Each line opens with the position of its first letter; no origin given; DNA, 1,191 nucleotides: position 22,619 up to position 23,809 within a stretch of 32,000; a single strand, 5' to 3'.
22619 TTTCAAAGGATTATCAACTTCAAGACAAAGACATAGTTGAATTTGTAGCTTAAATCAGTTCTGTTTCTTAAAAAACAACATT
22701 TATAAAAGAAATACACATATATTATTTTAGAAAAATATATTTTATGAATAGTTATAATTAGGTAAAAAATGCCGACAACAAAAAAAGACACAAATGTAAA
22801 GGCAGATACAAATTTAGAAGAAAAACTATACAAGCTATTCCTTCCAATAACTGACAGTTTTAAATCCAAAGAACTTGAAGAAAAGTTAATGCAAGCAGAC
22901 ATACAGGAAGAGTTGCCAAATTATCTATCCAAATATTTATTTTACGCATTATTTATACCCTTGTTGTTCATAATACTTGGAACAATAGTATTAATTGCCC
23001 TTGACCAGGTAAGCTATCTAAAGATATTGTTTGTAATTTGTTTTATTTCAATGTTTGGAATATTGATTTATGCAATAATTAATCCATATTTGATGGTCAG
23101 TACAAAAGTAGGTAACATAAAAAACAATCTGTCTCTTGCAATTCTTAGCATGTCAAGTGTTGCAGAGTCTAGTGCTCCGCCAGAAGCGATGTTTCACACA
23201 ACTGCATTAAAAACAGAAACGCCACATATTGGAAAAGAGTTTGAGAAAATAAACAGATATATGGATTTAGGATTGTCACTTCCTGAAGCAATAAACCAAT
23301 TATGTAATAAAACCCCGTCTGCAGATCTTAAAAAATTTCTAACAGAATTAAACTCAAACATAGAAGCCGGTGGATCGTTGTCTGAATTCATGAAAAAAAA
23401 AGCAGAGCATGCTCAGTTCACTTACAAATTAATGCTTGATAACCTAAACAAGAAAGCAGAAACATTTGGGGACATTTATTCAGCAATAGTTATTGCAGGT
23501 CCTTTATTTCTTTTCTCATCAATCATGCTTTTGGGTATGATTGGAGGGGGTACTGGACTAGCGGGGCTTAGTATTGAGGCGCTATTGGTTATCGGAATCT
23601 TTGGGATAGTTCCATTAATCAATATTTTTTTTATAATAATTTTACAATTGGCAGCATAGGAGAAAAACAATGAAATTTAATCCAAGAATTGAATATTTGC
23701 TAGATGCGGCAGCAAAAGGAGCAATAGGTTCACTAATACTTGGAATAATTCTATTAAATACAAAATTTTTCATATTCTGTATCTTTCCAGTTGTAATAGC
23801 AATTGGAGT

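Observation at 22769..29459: Bipartite type IV pilus-like system lacking a linked ATPase and prepilin peptidase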

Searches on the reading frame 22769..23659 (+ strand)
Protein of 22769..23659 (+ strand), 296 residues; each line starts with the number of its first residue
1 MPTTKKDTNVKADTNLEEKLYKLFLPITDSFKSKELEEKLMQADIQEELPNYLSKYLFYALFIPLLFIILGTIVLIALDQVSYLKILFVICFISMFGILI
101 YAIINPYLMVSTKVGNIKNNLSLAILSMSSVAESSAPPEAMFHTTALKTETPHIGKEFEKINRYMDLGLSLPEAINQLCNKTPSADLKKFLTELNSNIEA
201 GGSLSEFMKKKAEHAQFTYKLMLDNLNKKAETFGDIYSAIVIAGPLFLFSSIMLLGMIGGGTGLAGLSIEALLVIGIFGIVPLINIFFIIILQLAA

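Call 6: search_protein_families(library=pfam, max_evalue=0.1, proteins=[window:22769-23659:+])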
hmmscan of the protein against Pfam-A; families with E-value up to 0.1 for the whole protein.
window:22769-23659:+ (296 aa): 4 families
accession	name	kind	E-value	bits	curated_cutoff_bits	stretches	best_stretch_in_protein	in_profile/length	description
PF00482.28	T2SSF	-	4.3e-14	53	25.2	1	126-249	3-122/125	Type II secretion system (T2SS), protein F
PF07332.16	Phage_holin_3_6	-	0.0055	17.2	28.4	1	218-284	18-85/116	Putative Actinobacterial Holin-X, holin superfamily III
PF06687.17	SUR7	-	0.0057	16.8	29.6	1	26-123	79-182/201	SUR7/PalI family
PF20990.2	DUF2207_C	-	0.0089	16.2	33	1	11-102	99-185/247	Predicted membrane protein (DUF2207) C-terminal domain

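Call 7: search_protein_families(library=ncbifam, max_evalue=0.1, proteins=[window:22769-23659:+])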
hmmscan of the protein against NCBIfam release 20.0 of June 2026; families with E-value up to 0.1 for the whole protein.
window:22769-23659:+ (296 aa): 5 families
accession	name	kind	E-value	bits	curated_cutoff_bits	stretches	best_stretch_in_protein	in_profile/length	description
NF004704.2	PRK06041.1-2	equivalog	2.6e-23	82.5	550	1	48-263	9-221/555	archaellar assembly protein ArlJ/FlaJ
NF004705.1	PRK06041.1-3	equivalog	4.1e-11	42.5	400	1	124-288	10-166/465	archaellar assembly protein ArlJ/FlaJ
NF004703.2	PRK06041.1-1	equivalog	2.4e-06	26.2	570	1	107-281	26-202/525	archaellar assembly protein ArlJ/FlaJ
TIGR02120.1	GspF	equivalog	0.00012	21.5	424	0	166-222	77-133/401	type II secretion system inner membrane protein GspF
NF007861.0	PRK10573.1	equivalog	0.0083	15.2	401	1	160-213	67-120/401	protein transport protein HofC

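Call 8: find_encoding_contigs(protein=window:22769-23659:+, flank=10000, max_places=10)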
Protein window:22769-23659:+ (296 aa): 1 contig read that carries it; 1 place shown.
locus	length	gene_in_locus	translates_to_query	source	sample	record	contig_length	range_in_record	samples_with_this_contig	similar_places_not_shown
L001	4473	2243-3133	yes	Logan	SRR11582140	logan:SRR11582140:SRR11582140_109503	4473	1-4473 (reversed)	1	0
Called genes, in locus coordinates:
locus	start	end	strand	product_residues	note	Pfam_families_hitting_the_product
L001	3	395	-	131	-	?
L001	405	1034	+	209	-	PF05175:MTS, PF07669:Eco57I (weak)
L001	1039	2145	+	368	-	PF01926:MMR_HSR1, PF02421:FeoB_N (faint), PF02824:TGS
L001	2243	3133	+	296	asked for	PF00482:T2SSF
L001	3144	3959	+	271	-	PF00482:T2SSF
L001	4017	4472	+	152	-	?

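Call 10: find_homologous_proteins(query=window:22769-23659:+, max_evalue=0.00001)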
Query window:22769-23659:+ (296 aa): 62 proteins with E <= 0.00001 among 4070 candidates.
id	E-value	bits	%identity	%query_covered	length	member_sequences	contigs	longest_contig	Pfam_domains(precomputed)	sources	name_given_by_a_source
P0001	9.7e-183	624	100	100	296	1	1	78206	PF00482.29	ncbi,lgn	-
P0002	1.7e-141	489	78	97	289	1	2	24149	PF00482.29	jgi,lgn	-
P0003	1.3e-139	482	74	95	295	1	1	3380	PF00482.29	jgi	-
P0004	2.0e-138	479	78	96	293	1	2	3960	PF00482.29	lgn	-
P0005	1.0e-136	473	75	99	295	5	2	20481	PF00482.29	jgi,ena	jgi:archaeal flagellar protein FlaJ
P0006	9.0e-136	470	73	100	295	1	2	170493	PF00482.29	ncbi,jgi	ncbi:MAG: type II secretion system F family protein [archaeon]|jgi:flagellar protein FlaJ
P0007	2.6e-132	459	73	93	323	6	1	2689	PF00482.29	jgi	jgi:archaellum biogenesis protein FlaJ (TadC family)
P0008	1.8e-128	446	72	91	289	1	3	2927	PF00482.29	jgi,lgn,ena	jgi:flagellar protein FlaJ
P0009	4.3e-127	441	73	94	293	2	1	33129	PF00482.29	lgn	-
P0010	1.6e-124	433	71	90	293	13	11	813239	PF00482.29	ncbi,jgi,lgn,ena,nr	ncbi:MAG TPA: type II secretion system F family protein [archaeon]|jgi:archaellum biogenesis protein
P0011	2.1e-122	426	65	95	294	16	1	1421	PF00482.29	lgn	-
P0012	9.9e-121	421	65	94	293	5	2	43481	PF00482.29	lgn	-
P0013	2.9e-120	419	66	100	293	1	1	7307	PF00482.29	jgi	-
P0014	4.6e-120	418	67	97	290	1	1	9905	PF00482.29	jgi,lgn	-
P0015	2.3e-119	416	67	91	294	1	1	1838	PF00482.29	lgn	-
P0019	2.2e-110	387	63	95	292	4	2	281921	PF00482.29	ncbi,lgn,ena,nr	ncbi:MAG: type II secretion system F family protein [Candidatus ainarchaeum sp.]|nr:type II secretio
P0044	8.5e-85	303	53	97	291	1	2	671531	PF00482.29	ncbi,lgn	-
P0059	3.0e-76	275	52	95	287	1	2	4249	PF00482.29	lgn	-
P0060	1.1e-56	211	43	85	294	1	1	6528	PF00482.29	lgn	-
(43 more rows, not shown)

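Call 11: find_encoding_contigs(protein=P0010, flank=10000, max_places=3)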
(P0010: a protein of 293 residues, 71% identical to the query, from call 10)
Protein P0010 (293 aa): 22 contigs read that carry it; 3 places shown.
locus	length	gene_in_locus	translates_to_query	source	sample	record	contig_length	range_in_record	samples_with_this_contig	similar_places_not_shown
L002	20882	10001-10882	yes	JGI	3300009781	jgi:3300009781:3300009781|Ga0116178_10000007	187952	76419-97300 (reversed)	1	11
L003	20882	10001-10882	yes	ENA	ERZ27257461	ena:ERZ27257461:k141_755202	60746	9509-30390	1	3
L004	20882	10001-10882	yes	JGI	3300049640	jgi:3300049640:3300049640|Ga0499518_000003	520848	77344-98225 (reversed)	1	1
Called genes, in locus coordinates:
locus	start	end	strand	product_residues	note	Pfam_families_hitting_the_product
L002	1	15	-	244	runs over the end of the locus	-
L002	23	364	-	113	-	PF04472:SepF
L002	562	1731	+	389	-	PF22025:ThiI_fer, PF02926:THUMP, PF02568:ThiI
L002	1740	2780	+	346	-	PF02540:NAD_synthase (weak), PF03054:tRNA_Me_trans, PF20259:tRNA_Me_trans_M, PF20258:tRNA_Me_trans_C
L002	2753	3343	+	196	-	PF00300:His_Phos_1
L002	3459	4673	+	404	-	PF13191:AAA_16, PF13401:AAA_22, PF00004:AAA (weak), PF22606:Cdc6-ORC-like_ATPase_lid, PF22703:Cdc6_lid, PF09079:WHD_Cdc6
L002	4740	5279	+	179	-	-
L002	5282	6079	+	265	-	PF05670:NFACT-R_1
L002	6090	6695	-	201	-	PF02163:Peptidase_M50 (faint)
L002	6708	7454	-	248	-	PF01026:TatD_DNase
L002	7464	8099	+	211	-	PF05175:MTS, PF07669:Eco57I, PF13847:Methyltransf_31 (weak)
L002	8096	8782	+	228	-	-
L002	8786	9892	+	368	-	PF01926:MMR_HSR1, PF02421:FeoB_N (weak), PF02824:TGS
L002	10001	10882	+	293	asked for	PF00482:T2SSF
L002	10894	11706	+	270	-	PF00482:T2SSF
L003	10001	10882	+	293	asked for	PF00482:T2SSF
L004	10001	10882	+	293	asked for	PF00482:T2SSF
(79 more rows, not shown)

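Call 12: find_encoding_contigs(protein=P0006, flank=10000, max_places=2)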
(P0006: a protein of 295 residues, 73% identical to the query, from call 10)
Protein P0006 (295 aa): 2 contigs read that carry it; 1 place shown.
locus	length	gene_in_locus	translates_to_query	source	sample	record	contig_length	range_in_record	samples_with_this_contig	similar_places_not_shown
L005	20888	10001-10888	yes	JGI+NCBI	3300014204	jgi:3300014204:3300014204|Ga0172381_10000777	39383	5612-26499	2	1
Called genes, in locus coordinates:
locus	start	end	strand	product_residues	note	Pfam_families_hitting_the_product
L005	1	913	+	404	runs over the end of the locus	PF01637:ATPase_2, PF07693:KAP_NTPase (faint), PF13191:AAA_16, PF13401:AAA_22, PF00004:AAA, PF22606:Cdc6-ORC-like_ATPase_lid (weak), PF22703:Cdc6_lid, PF09079:WHD_Cdc6, +1 more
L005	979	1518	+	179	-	-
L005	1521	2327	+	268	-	PF05670:NFACT-R_1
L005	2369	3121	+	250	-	-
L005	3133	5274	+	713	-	PF02359:CDC48_N, PF02933:CDC48_2, PF00004:AAA, PF05496:RuvB_N (weak), PF07724:AAA_2 (weak), PF17862:AAA_lid_3, PF00004:AAA, PF17862:AAA_lid_3, +19 more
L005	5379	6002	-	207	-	PF02163:Peptidase_M50 (faint)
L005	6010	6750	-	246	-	PF01026:TatD_DNase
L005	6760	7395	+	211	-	PF05175:MTS, PF07669:Eco57I (weak), PF13847:Methyltransf_31 (weak)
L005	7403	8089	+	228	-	-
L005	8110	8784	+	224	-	-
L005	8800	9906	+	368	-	PF01926:MMR_HSR1, PF02421:FeoB_N (weak), PF02824:TGS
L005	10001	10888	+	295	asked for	PF00482:T2SSF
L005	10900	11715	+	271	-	PF00482:T2SSF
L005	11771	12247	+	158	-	-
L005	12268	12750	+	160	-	-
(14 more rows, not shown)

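Call 14: find_encoding_contigs(protein=P0044, flank=10000, max_places=2)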
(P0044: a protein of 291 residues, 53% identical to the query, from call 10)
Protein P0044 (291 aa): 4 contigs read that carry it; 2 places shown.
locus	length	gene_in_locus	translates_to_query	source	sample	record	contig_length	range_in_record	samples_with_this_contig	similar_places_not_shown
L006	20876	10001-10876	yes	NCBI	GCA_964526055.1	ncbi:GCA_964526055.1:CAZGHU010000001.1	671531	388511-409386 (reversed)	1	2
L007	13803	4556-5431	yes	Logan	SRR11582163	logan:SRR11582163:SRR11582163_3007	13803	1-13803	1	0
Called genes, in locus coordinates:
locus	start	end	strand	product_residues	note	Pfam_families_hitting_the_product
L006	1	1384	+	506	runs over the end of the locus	PF01676:Metalloenzyme, PF00245:Alk_phosphatase (faint), PF06415:iPGM_N, PF01663:Phosphodiest (weak), PF00884:Sulfatase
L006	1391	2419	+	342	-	PF26356:Pelota_N, PF03464:eRF1_2 (faint), PF03465:eRF1_3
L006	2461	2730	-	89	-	PF00833:Ribosomal_S17e (weak)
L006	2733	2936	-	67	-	PF01192:RNA_pol_Rpb6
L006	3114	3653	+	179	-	-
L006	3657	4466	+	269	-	PF05670:NFACT-R_1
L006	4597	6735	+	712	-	PF02359:CDC48_N, PF02933:CDC48_2, PF00004:AAA, PF05496:RuvB_N (weak), PF07724:AAA_2, PF17862:AAA_lid_3, PF00004:AAA, PF17862:AAA_lid_3, +27 more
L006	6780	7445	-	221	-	PF02163:Peptidase_M50 (weak)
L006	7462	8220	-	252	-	PF01026:TatD_DNase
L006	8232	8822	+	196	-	PF05175:MTS, PF07669:Eco57I (weak), PF13847:Methyltransf_31 (weak), PF01170:UPF0020 (faint)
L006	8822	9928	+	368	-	PF01926:MMR_HSR1, PF02824:TGS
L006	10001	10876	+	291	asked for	PF00482:T2SSF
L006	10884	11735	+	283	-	PF00482:T2SSF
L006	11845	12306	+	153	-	-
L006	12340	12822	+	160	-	-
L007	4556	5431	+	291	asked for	PF00482:T2SSF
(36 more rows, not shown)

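Call 15: find_encoding_contigs(protein=P0060, flank=10000, max_places=2)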
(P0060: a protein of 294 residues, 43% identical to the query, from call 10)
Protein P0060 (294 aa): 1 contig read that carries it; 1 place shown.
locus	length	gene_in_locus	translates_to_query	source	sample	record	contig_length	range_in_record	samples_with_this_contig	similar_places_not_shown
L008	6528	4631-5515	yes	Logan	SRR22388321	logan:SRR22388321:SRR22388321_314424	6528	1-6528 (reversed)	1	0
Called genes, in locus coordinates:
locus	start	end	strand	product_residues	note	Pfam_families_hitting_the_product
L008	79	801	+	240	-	-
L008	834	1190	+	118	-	-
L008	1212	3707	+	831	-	PF00437:T2SSE, PF27713:UCP018868 (weak)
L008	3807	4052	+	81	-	-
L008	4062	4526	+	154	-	-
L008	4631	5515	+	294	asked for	PF00482:T2SSF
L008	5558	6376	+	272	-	PF00482:T2SSF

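Call 16: find_homologous_proteins(query=L008:1212-3707:+, max_evalue=1e-20)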
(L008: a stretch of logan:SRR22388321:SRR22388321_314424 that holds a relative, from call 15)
Query L008:1212-3707:+ (831 aa): 510 proteins with E <= 1e-20 among 8000 candidates; the best 120 are listed.
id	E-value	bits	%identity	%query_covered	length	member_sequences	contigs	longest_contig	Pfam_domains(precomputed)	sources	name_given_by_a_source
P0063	0.0e+0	1807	100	100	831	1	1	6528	PF00437.27,PF27713.1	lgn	-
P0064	8.4e-269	912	54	100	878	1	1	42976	PF00437.27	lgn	-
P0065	3.1e-255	867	55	88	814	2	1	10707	PF00437.27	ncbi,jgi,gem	ncbi:MAG: ATPase, T2SS/T4P/T4SS family [archaeon]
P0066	1.6e-211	723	59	69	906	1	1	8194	PF00437.27,PF27713.1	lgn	-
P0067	2.4e-211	722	59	69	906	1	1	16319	PF00437.27,PF27713.1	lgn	-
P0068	3.1e-192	659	58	62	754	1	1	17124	PF23989.1,PF00437.27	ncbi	ncbi:MAG: type II/IV secretion system ATPase subunit [Candidatus Diapherotrites archaeon]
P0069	2.1e-190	653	58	63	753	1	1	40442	PF00437.27,PF13476.13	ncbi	ncbi:MAG: type II/IV secretion system ATPase subunit [Candidatus Diapherotrites archaeon]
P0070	2.4e-190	653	55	63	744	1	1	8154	PF00437.27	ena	-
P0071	6.1e-190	651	52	71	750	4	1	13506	PF00437.27,PF13476.13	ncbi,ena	-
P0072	6.8e-190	651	50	72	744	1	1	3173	PF00437.27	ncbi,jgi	-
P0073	1.5e-189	650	43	98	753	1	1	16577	PF23989.1,PF00437.27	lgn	-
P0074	1.6e-189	650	43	98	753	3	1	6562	PF00437.27,PF27713.1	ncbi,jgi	-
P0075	3.3e-189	649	57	63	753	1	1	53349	PF00437.27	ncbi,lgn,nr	ncbi:MAG: type II/IV secretion system ATPase subunit [Candidatus Diapherotrites archaeon]|nr:type II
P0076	8.5e-189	648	51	70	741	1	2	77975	PF00437.27,PF13476.13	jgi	-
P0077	1.9e-188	646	55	63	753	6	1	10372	PF00437.27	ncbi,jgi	-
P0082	2.9e-186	639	53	68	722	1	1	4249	PF00437.27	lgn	-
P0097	2.3e-163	563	53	59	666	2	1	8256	PF00437.27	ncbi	-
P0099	2.7e-162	560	54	59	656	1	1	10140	PF00437.27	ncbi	ncbi:MAG: type II/IV secretion system ATPase subunit [archaeon]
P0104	2.6e-160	553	54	59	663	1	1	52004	PF00437.27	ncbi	-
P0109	1.2e-159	551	52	59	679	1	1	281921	PF00437.27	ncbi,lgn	-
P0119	1.6e-158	547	52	59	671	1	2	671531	PF00437.27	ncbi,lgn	-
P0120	1.7e-158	547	53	59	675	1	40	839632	PF00437.27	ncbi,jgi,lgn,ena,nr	ncbi:Flp pilus assembly complex ATPase component [archaeon]|nr:Flp pilus assembly complex ATPase com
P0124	7.7e-158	545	53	59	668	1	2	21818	PF00437.27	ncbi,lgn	-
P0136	9.7e-155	535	53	59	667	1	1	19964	PF00437.27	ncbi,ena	-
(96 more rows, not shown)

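Call 17: find_encoding_contigs(protein=P0119, flank=10000, max_places=2)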
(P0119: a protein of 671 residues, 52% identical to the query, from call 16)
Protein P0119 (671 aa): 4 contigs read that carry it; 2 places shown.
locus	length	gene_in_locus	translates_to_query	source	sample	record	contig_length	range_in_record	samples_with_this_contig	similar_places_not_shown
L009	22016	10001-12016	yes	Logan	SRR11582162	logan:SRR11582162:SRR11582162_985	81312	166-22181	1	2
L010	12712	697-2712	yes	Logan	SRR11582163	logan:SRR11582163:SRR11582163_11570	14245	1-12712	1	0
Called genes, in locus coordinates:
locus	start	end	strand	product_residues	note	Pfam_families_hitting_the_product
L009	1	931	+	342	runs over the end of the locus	PF22023:Pus10_THUMP_arc (faint), PF21238:Pus10_C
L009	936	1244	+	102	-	PF03819:MazG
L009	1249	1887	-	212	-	PF22175:Ogg-HhH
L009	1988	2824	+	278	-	-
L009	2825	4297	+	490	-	-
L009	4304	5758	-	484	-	PF01943:Polysacc_synt, PF13440:Polysacc_synt_3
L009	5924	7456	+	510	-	-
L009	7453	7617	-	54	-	PF03911:Sec61_beta (weak)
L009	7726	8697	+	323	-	-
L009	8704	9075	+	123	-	-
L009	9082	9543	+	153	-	-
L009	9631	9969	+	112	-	-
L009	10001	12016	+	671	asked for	PF00437:T2SSE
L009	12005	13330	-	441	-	-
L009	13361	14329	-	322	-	-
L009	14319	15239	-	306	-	PF00557:Peptidase_M24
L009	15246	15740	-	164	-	-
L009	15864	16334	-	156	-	PF03946:Ribosomal_L11_N, PF00298:Ribosomal_L11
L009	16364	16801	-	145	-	PF03439:Spt5-NGN, PF00467:KOW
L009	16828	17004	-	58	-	PF00584:SecE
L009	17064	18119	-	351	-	PF00091:Tubulin, PF12327:FtsZ_C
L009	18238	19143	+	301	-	PF01008:IF-2B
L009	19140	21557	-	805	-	PF13482:RNase_H_2 (faint), PF03104:DNA_pol_B_exo1, PF10108:DNA_pol_B_exo2 (weak), PF00136:DNA_pol_B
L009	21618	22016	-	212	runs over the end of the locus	PF04893:Yip1 (weak)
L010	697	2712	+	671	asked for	PF00437:T2SSE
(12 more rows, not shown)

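Call 18: find_encoding_contigs(protein=P0120, flank=10000, max_places=4)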
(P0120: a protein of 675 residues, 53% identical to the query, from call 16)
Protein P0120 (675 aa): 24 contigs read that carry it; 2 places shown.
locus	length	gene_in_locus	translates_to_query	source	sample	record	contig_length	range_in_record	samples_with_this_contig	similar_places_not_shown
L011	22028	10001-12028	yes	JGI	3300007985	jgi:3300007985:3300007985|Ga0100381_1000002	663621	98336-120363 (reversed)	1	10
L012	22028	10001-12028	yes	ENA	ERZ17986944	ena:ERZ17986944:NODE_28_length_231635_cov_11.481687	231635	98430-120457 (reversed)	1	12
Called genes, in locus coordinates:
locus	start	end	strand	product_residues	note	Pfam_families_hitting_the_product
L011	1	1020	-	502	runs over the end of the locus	PF00587:tRNA-synt_2b, PF03129:HGTP_anticodon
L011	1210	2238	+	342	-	PF21238:Pus10_C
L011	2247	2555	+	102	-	PF03819:MazG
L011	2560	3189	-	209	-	PF22175:Ogg-HhH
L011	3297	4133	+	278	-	-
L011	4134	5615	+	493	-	-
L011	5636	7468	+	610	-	-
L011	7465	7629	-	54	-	PF03911:Sec61_beta (weak)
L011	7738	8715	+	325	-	-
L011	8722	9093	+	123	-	-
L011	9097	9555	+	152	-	-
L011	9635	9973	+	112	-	-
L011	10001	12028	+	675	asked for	PF00437:T2SSE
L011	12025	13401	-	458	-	-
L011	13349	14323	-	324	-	-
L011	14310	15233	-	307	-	PF00557:Peptidase_M24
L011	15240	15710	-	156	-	-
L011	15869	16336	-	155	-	PF03946:Ribosomal_L11_N, PF00298:Ribosomal_L11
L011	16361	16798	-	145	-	PF03439:Spt5-NGN, PF00467:KOW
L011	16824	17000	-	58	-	PF00584:SecE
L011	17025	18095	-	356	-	PF00091:Tubulin, PF12327:FtsZ_C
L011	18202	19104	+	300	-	PF01008:IF-2B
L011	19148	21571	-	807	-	PF03104:DNA_pol_B_exo1, PF10108:DNA_pol_B_exo2 (weak), PF00136:DNA_pol_B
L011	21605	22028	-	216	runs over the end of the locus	-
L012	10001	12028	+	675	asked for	PF00437:T2SSE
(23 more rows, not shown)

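Call 19: list_cluster_members(proteins=[P0001, P0124, P0044, P0119, P0104, P0097, P0099, P0136])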
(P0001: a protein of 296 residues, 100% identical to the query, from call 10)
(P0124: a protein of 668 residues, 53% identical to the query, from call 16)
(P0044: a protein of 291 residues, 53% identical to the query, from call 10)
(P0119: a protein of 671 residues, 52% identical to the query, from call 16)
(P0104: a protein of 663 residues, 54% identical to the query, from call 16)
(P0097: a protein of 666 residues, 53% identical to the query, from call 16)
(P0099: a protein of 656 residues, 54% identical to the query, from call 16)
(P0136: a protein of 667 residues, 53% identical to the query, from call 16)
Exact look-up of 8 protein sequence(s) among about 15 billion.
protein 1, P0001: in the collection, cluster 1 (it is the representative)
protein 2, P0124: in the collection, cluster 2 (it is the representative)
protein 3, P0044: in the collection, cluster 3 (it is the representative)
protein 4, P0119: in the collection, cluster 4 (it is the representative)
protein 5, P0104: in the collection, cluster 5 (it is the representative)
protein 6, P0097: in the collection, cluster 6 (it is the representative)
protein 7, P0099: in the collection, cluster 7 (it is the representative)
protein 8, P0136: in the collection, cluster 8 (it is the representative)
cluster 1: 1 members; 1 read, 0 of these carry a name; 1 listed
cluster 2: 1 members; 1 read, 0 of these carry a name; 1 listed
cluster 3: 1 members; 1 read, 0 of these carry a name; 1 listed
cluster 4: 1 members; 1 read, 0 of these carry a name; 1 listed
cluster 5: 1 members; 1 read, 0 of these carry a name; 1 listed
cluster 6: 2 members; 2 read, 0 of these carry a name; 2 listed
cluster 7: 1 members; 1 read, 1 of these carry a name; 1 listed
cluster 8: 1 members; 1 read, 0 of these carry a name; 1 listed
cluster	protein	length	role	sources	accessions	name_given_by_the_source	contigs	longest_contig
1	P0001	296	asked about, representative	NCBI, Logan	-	-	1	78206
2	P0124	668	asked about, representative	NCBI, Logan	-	-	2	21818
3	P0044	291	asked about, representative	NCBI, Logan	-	-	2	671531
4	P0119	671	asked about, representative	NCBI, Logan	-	-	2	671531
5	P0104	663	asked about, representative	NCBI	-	-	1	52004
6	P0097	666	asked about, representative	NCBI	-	-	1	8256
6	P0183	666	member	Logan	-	-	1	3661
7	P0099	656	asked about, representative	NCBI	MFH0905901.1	MAG: type II/IV secretion system ATPase subunit [archaeon]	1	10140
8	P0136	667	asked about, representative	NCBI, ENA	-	-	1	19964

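Call 20: find_encoding_contigs(protein=P0124, flank=10000, max_places=3)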
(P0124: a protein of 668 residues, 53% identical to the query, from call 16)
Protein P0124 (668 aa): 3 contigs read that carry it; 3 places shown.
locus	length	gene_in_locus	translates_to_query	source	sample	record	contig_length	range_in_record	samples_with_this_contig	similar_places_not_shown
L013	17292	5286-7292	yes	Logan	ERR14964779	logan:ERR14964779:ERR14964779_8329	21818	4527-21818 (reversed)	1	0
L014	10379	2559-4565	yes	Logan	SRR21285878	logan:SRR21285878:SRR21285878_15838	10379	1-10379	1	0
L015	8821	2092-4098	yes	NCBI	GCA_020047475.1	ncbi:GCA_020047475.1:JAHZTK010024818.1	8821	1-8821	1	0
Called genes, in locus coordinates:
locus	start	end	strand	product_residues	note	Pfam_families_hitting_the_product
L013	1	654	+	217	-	?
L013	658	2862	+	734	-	-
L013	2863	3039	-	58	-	PF03911:Sec61_beta (weak)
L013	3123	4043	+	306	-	-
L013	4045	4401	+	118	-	-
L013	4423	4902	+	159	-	-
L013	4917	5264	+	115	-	-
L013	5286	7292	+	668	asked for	PF00437:T2SSE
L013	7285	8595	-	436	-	-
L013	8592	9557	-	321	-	-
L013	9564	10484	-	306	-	PF00557:Peptidase_M24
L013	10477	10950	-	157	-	-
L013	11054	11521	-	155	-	PF03946:Ribosomal_L11_N, PF00298:Ribosomal_L11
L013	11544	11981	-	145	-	PF03439:Spt5-NGN, PF00467:KOW (weak)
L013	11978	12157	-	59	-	PF00584:SecE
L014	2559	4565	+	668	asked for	PF00437:T2SSE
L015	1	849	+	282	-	?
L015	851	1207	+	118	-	-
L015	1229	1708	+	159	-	-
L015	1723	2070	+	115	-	-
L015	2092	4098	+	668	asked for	PF00437:T2SSE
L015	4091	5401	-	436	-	-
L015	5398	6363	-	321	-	-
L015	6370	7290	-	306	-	PF00557:Peptidase_M24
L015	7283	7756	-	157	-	-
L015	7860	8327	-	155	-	PF03946:Ribosomal_L11_N, PF00298:Ribosomal_L11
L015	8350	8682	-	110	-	PF03439:Spt5-NGN (weak), PF00467:KOW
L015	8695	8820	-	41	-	?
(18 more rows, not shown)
